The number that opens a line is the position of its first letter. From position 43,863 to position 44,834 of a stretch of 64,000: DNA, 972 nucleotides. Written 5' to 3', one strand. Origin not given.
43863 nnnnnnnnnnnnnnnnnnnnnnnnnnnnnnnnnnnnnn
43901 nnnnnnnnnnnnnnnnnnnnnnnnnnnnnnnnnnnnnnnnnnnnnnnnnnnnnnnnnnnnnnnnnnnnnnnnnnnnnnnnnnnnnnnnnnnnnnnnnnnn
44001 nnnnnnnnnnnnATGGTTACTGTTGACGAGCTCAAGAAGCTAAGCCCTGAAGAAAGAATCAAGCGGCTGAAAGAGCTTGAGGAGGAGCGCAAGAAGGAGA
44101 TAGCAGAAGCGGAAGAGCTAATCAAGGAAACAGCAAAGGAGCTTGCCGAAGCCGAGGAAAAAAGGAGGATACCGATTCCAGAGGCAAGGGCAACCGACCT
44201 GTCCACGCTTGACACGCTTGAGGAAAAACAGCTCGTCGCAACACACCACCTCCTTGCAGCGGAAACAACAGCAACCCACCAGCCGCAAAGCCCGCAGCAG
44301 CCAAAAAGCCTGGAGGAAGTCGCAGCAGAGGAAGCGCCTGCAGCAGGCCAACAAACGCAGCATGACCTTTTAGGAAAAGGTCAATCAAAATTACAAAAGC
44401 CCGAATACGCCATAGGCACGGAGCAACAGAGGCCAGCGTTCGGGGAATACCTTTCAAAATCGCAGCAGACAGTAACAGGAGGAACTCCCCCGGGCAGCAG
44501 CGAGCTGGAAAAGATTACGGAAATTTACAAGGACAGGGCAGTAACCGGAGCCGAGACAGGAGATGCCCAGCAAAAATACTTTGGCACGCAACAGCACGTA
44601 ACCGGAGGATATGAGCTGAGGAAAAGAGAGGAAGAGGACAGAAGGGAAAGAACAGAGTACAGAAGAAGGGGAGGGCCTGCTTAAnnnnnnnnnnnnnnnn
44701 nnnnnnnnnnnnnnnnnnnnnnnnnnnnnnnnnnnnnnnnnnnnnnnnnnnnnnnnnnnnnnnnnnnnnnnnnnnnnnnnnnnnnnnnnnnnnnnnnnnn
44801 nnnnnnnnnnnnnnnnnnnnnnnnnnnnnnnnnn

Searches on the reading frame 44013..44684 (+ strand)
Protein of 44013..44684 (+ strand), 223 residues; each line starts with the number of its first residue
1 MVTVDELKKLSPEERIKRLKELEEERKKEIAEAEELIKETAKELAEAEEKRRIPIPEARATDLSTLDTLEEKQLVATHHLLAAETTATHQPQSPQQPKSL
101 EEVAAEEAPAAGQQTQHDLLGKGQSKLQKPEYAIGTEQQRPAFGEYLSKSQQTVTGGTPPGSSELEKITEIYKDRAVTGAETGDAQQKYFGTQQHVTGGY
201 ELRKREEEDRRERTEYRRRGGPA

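Call 82: search_protein_families(library=pfam, proteins=[window:44013-44684:+], max_evalue=0.01)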
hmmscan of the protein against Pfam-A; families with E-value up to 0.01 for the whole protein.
window:44013-44684:+ (223 aa): 0 families

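Call 83: find_homologous_proteins(query=window:44013-44684:+, max_evalue=0.00001)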
Query window:44013-44684:+ (223 aa): 75 proteins with E <= 0.00001 among 6942 candidates.
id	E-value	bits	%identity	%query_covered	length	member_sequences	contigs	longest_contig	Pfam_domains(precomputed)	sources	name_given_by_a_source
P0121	4.2e-132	457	100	100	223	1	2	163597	-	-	-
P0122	7.3e-107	374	85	100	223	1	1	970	-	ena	-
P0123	5.6e-99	348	82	89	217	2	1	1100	-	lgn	-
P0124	6.8e-97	342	78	100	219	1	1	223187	-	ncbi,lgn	-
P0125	1.8e-95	337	76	100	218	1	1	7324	-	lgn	-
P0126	6.1e-94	332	77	100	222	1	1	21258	-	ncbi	-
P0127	1.6e-91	324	77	100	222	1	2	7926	-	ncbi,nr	ncbi:hypothetical protein HYU20_00795 [Candidatus Woesearchaeota archaeon]|nr:hypothetical protein [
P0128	1.7e-91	324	76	100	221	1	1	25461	-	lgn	-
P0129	3.3e-91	323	76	100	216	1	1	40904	-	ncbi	-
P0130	2.0e-88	314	71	100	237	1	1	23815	-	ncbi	-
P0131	9.5e-88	312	73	100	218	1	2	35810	-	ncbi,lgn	-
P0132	5.3e-87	309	75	100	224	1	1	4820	-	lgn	-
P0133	6.8e-87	309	74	100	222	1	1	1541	-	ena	-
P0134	2.2e-83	298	70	99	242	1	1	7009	-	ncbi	-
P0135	8.5e-83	296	73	100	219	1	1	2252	-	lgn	-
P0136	2.7e-81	291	70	99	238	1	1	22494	-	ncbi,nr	ncbi:hypothetical protein HYV85_01400 [Candidatus Woesearchaeota archaeon]|nr:hypothetical protein [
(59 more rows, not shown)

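Call 86: find_encoding_contigs(protein=P0136, flank=200, max_places=1)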
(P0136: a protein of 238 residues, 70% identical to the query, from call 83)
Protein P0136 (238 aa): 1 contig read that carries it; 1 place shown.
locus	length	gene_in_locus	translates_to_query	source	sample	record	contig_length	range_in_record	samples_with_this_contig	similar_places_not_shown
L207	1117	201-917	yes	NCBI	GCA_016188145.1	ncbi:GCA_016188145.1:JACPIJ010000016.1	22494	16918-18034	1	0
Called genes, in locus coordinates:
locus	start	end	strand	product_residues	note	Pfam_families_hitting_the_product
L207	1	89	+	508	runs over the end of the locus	-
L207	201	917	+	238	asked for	-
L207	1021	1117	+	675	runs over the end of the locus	PF01261:AP_endonuc_2 (weak)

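Call 87: find_encoding_contigs(protein=P0129, flank=200, max_places=1)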
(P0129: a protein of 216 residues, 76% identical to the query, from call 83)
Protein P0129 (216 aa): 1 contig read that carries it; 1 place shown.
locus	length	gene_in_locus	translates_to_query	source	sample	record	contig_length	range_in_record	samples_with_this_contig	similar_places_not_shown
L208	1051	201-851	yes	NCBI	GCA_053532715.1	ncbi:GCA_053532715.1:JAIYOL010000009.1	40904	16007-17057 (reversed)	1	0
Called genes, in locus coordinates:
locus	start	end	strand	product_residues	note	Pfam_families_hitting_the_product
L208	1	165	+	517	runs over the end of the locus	-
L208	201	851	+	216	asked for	-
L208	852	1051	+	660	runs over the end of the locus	PF01261:AP_endonuc_2 (weak)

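Call 88: find_encoding_contigs(protein=P0124, flank=200, max_places=1)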
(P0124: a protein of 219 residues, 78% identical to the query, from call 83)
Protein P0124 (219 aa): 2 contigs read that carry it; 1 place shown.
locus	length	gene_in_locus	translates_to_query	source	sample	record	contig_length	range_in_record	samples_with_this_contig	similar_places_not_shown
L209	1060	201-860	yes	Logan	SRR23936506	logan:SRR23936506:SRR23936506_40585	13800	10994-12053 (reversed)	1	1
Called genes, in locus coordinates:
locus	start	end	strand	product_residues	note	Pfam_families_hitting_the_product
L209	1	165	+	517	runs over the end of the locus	-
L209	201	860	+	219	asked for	-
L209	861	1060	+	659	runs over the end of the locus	PF01261:AP_endonuc_2 (weak)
